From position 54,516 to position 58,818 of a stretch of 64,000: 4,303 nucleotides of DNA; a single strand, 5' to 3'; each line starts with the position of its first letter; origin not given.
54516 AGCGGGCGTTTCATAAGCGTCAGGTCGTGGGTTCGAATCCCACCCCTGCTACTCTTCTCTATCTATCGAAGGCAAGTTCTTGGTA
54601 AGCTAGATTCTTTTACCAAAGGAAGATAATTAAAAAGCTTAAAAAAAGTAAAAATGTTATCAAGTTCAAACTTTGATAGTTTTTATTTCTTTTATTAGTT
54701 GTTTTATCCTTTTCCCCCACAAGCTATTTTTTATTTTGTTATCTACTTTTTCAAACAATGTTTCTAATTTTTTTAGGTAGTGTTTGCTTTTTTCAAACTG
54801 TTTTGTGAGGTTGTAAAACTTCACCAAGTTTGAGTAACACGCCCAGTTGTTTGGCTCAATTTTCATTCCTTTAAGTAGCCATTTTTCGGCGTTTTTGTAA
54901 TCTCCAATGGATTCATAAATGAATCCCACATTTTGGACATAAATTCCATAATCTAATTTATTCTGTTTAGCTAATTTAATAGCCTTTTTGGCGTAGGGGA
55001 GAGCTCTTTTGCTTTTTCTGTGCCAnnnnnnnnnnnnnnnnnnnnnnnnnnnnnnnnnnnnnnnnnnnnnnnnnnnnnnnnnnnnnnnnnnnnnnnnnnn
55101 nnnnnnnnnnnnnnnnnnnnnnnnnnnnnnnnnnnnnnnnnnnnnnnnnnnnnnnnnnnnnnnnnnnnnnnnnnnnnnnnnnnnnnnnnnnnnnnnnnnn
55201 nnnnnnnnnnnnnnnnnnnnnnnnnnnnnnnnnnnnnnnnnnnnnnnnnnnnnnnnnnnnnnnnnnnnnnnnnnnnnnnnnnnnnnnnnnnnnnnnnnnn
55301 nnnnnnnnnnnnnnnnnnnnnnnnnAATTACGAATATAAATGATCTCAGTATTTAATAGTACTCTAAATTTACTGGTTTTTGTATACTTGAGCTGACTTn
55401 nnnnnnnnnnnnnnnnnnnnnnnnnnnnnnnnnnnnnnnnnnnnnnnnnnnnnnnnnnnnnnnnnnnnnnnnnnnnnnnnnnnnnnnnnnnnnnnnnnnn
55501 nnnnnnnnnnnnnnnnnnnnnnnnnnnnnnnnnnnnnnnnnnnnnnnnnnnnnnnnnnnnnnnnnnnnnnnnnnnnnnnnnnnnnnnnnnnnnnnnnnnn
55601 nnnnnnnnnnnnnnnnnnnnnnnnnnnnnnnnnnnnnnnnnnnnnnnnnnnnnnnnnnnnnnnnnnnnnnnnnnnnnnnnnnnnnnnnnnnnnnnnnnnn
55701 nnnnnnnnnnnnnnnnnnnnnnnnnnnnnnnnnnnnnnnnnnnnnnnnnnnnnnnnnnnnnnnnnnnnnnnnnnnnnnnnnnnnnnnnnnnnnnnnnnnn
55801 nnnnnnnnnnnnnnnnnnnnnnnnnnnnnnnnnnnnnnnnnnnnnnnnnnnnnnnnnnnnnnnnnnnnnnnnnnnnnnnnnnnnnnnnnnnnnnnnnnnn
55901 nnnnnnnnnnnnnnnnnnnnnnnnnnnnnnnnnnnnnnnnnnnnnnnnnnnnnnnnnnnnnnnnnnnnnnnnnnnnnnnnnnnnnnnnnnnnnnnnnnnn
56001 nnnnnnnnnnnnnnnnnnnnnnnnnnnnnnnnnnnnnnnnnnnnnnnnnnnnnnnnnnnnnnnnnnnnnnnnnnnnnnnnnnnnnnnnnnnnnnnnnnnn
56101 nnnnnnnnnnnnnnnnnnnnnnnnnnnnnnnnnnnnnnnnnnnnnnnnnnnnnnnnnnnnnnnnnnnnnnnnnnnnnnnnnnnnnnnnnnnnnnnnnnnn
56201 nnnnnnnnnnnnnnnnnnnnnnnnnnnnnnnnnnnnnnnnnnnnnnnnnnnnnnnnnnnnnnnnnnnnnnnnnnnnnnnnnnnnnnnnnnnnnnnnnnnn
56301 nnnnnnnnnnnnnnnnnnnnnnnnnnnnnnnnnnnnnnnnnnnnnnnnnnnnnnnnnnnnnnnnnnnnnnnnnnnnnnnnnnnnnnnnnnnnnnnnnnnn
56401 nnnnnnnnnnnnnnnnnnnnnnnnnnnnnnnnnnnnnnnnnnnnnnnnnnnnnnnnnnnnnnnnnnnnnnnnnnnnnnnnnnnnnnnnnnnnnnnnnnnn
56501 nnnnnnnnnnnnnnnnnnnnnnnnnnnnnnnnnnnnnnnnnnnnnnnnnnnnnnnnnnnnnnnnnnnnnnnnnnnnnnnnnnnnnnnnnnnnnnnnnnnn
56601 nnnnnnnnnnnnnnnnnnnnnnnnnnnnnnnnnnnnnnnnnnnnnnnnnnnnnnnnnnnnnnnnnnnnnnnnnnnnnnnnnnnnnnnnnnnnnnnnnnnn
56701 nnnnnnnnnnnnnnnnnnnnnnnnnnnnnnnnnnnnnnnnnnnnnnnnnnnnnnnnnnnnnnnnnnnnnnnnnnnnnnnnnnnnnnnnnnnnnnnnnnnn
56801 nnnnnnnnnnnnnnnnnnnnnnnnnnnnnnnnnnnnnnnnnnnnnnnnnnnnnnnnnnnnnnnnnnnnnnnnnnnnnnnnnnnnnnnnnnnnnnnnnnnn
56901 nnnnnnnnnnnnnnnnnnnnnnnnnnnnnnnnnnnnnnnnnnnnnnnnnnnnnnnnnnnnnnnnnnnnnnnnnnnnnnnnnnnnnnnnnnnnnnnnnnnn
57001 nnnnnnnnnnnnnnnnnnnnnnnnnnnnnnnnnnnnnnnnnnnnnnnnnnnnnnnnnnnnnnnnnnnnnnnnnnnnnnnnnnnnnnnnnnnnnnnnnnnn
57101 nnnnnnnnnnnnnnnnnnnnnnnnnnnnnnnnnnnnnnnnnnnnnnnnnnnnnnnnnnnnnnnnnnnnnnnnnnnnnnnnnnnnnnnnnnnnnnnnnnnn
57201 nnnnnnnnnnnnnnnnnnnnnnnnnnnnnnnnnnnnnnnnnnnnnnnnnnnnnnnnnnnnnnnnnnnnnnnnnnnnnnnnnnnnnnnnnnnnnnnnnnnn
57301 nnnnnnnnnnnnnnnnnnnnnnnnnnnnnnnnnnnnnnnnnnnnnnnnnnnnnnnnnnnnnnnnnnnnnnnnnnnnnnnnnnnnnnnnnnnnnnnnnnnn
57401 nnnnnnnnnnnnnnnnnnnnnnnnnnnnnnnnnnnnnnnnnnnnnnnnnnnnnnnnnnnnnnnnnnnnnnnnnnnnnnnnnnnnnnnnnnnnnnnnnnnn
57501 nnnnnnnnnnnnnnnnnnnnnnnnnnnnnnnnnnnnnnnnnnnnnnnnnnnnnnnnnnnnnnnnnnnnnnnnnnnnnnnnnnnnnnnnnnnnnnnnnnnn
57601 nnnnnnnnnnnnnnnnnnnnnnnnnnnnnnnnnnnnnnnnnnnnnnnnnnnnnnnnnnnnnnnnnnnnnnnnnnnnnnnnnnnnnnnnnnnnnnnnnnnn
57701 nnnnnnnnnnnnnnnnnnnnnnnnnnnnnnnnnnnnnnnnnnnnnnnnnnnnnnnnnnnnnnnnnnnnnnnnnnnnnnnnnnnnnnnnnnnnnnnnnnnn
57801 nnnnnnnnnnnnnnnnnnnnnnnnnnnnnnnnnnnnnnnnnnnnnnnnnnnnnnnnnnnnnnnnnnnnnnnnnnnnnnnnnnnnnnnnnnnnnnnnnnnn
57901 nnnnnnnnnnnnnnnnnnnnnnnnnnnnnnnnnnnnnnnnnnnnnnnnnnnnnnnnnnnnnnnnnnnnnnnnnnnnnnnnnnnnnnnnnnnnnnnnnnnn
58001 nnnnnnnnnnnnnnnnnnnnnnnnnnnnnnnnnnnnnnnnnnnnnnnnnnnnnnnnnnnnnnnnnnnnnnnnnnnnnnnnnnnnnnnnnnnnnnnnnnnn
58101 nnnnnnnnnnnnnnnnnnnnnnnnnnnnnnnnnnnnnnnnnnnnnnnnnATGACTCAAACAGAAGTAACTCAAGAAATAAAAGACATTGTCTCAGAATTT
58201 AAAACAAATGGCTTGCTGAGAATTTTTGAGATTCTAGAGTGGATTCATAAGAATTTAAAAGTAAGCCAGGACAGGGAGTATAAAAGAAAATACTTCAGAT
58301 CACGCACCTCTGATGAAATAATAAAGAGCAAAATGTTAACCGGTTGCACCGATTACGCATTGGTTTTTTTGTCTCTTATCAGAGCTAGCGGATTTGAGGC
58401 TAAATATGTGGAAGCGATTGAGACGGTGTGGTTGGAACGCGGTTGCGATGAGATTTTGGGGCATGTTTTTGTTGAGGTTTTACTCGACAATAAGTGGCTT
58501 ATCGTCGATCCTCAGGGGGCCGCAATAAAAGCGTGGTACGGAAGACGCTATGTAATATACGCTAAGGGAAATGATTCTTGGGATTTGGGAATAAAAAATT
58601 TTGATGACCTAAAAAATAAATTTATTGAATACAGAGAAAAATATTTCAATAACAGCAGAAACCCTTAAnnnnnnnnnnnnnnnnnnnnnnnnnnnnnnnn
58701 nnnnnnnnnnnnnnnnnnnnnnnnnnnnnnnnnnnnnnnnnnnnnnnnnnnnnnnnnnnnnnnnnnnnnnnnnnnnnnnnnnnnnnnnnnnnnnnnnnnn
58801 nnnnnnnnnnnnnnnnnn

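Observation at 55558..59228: Two 433-bp direct repeats at 99.8% identity, 2.8 kb apart, each carrying the 104-aa gene plus the peptide promoter/5'UTR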

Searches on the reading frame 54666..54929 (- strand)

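Call 9: search_protein_families(library=pfam, proteins=[window:54666-54929:-], max_evalue=0.01)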
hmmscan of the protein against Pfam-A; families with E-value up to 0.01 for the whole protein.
window:54666-54929:- (87 aa): 5 families
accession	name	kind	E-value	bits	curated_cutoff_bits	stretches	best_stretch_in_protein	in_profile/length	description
PF13181.12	TPR_8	-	8.8e-08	32.2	25.7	1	2-28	8-34/34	Tetratricopeptide repeat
PF07719.23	TPR_2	-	0.00037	20.8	27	1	1-28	7-34/34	Tetratricopeptide repeat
PF04049.19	ANAPC8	-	0.00038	20.5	23.8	1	2-56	171-226/267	Anaphase promoting complex subunit 8 / Cdc23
PF00515.34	TPR_1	-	0.00073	19.7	27.8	1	1-28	7-34/34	Tetratricopeptide repeat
PF13431.12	TPR_17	-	0.0016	19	24.4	0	18-48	2-32/34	Tetratricopeptide repeat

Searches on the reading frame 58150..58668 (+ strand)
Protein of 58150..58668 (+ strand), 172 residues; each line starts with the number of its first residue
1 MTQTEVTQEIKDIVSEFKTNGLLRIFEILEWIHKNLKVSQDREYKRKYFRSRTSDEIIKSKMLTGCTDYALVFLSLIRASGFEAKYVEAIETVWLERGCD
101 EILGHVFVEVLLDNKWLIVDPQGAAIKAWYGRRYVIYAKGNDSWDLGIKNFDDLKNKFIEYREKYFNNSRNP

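Call 9: search_protein_families(library=pfam, proteins=[window:58150-58668:+], max_evalue=0.01)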
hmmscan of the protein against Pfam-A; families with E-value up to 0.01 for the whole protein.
window:58150-58668:+ (172 aa): 2 families
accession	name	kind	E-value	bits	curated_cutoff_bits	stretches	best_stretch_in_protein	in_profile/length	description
PF01841.26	Transglut_core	-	1.2e-11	45.2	23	1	17-121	10-108/108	Transglutaminase-like superfamily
PF04473.18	DUF553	-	1.9e-07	31.1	20.5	1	15-127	8-119/140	Transglutaminase-like domain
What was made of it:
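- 58150..58668 (+): Transglutaminase-core-like protein (TG), 172 aa. call 9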

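Call 12: search_protein_families(library=ncbifam, proteins=[window:58150-58665:+], max_evalue=0.1)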
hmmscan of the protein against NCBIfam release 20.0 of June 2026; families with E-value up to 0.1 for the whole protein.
window:58150-58665:+ (172 aa): 0 families

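Call 29: find_encoding_contigs(protein=window:58150-58665:+, flank=6000, max_places=10)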
Protein window:58150-58665:+ (172 aa): 5 contigs read that carry it; 4 places shown.
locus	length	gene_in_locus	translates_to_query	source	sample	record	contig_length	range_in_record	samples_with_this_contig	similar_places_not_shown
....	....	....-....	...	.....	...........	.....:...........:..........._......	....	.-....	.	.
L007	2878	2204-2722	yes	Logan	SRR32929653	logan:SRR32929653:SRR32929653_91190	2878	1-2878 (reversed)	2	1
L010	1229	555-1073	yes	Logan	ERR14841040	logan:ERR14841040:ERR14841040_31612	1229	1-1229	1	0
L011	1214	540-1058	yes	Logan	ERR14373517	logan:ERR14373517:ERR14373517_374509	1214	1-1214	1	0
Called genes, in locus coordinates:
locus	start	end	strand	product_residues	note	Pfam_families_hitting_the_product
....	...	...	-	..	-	-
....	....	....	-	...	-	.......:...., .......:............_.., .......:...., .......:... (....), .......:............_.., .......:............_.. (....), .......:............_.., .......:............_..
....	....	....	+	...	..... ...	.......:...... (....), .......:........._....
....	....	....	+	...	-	-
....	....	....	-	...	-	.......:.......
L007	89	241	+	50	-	-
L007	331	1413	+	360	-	PF04055:Radical_SAM, PF13186:SPASM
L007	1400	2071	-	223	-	PF03848:TehB, PF13489:Methyltransf_23, PF02353:CMAS (weak), PF05175:MTS (weak), PF08241:Methyltransf_11, PF08242:Methyltransf_12 (weak), PF13649:Methyltransf_25, PF13847:Methyltransf_31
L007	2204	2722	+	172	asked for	PF04473:DUF553 (weak), PF01841:Transglut_core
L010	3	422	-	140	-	?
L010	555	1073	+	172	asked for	PF04473:DUF553 (weak), PF01841:Transglut_core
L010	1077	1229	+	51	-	?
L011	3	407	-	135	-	?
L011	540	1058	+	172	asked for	PF04473:DUF553 (weak), PF01841:Transglut_core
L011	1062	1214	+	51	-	?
